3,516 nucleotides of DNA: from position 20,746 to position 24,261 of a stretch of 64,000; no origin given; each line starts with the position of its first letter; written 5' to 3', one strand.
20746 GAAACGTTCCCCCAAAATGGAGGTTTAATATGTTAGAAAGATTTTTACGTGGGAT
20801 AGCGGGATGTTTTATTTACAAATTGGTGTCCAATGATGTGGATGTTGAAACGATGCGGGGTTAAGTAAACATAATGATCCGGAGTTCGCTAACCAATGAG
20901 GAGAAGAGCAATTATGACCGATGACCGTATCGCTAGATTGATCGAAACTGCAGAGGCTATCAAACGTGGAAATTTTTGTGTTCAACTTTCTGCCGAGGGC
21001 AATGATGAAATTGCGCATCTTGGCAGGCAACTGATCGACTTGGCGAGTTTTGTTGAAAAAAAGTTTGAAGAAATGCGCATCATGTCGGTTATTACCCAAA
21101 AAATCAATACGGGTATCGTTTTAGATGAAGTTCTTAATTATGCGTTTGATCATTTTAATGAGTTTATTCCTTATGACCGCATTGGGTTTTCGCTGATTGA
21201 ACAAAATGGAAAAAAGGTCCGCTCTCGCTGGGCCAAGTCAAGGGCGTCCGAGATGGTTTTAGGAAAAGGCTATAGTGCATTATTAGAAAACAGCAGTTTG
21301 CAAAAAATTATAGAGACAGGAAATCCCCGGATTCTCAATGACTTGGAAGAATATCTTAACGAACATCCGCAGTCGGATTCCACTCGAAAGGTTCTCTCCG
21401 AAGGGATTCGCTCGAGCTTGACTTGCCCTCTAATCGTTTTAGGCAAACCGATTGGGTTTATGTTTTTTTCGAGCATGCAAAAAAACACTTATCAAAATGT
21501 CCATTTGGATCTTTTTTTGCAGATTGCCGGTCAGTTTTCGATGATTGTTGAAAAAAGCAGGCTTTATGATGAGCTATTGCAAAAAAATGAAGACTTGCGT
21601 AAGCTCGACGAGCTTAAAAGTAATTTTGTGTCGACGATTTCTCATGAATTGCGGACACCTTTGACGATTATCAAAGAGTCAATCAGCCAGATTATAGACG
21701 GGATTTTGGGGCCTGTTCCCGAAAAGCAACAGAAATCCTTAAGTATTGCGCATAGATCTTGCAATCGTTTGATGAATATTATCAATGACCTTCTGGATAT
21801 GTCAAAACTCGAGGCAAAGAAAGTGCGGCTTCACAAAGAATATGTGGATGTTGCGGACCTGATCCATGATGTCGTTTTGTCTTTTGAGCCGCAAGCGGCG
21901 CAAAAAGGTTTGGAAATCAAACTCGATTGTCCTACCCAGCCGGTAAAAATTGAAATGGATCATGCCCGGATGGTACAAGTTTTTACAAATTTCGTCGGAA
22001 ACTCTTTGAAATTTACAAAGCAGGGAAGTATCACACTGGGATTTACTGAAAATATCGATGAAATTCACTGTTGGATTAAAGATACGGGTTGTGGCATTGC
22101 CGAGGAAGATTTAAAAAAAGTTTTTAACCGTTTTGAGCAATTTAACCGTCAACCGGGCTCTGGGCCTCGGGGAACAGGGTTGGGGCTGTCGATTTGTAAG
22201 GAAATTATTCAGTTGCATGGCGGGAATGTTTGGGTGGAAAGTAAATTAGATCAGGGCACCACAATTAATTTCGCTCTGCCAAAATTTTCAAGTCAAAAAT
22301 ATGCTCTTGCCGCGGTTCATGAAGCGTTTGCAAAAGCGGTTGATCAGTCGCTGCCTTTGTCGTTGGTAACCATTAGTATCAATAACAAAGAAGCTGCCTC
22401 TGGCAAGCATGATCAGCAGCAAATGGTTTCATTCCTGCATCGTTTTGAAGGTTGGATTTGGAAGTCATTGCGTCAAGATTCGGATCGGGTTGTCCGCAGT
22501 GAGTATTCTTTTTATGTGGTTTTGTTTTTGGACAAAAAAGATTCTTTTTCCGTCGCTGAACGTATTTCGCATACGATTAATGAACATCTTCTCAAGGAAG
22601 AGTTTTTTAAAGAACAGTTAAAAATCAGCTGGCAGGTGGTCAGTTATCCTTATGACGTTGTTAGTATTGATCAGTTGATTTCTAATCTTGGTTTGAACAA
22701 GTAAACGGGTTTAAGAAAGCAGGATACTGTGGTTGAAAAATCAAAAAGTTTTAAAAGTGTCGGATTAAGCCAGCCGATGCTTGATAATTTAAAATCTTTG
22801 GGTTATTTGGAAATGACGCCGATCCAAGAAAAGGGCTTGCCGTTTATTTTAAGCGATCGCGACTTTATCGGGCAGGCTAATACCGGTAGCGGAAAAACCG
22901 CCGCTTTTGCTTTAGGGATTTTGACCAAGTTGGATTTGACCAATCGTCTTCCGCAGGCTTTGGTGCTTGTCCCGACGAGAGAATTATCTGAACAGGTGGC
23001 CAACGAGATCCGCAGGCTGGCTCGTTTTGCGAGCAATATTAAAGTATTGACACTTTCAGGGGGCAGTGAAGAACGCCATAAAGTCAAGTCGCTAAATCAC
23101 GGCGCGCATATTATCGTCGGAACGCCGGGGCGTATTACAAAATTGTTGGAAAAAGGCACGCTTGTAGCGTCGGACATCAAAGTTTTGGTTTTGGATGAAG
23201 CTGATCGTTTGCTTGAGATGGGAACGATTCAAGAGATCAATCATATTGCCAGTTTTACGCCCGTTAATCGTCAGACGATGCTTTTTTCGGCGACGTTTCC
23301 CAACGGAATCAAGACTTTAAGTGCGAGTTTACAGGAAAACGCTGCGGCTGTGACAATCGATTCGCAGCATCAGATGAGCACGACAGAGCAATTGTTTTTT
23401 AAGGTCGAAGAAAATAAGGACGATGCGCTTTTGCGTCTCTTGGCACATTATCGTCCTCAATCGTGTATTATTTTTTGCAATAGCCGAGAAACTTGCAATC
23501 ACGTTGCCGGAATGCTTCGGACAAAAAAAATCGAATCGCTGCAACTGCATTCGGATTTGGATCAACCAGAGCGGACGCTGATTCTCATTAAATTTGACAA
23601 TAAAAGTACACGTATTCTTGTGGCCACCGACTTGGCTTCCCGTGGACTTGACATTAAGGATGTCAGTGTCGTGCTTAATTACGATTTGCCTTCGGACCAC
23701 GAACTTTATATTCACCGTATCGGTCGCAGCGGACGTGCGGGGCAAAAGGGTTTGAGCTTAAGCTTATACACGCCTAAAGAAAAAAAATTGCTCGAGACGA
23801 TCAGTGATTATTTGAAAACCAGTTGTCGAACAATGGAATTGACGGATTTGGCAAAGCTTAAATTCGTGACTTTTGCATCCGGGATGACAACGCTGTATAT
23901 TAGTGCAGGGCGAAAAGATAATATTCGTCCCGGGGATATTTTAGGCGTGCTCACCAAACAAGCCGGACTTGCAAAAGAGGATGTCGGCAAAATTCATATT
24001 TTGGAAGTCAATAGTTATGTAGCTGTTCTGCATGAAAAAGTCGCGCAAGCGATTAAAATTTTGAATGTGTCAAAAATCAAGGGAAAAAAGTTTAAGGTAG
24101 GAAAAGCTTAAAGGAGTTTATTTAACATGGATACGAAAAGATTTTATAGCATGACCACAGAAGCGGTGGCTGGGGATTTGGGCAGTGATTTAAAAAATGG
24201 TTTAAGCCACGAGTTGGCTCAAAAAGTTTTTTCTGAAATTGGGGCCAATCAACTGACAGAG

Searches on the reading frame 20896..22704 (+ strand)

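Call 64: search_protein_families(library=pfam, proteins=[window:20896-22704:+], max_evalue=0.00001)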
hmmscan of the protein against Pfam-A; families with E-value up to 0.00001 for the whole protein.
window:20896-22704:+ (602 aa): 4 families
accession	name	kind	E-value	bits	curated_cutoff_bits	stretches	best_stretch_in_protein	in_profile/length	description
PF02518.31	HATPase_c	-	1.5e-26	93.5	26.4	1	355-463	2-109/111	Histidine kinase-, DNA gyrase B-, and HSP90-like ATPase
PF00512.31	HisKA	-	8.3e-18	64.6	26.9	1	241-307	2-65/66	His Kinase A (phospho-acceptor) domain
PF13185.12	GAF_2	-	1.1e-10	42.3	28.6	1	76-219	4-136/136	GAF domain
PF01590.32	GAF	-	4.2e-07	31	22.4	1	77-216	3-131/133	GAF domain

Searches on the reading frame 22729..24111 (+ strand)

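Call 64: search_protein_families(library=pfam, proteins=[window:22729-24111:+], max_evalue=0.00001)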
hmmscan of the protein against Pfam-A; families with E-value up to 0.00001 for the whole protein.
window:22729-24111:+ (460 aa): 4 families
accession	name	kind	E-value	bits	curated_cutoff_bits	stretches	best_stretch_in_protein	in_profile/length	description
PF00270.35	DEAD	-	7.9e-45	153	26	1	30-195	1-165/167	DEAD/DEAH box helicase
PF00271.37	Helicase_C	-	2.8e-32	111.7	23.5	1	230-338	2-110/110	Helicase conserved C-terminal domain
PF03880.21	DbpA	-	1.9e-22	79.5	25.6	1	388-457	1-70/72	DbpA RNA binding domain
PF04851.21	ResIII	-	3e-11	43.9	22.5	1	44-190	24-162/164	Type III restriction enzyme, res subunit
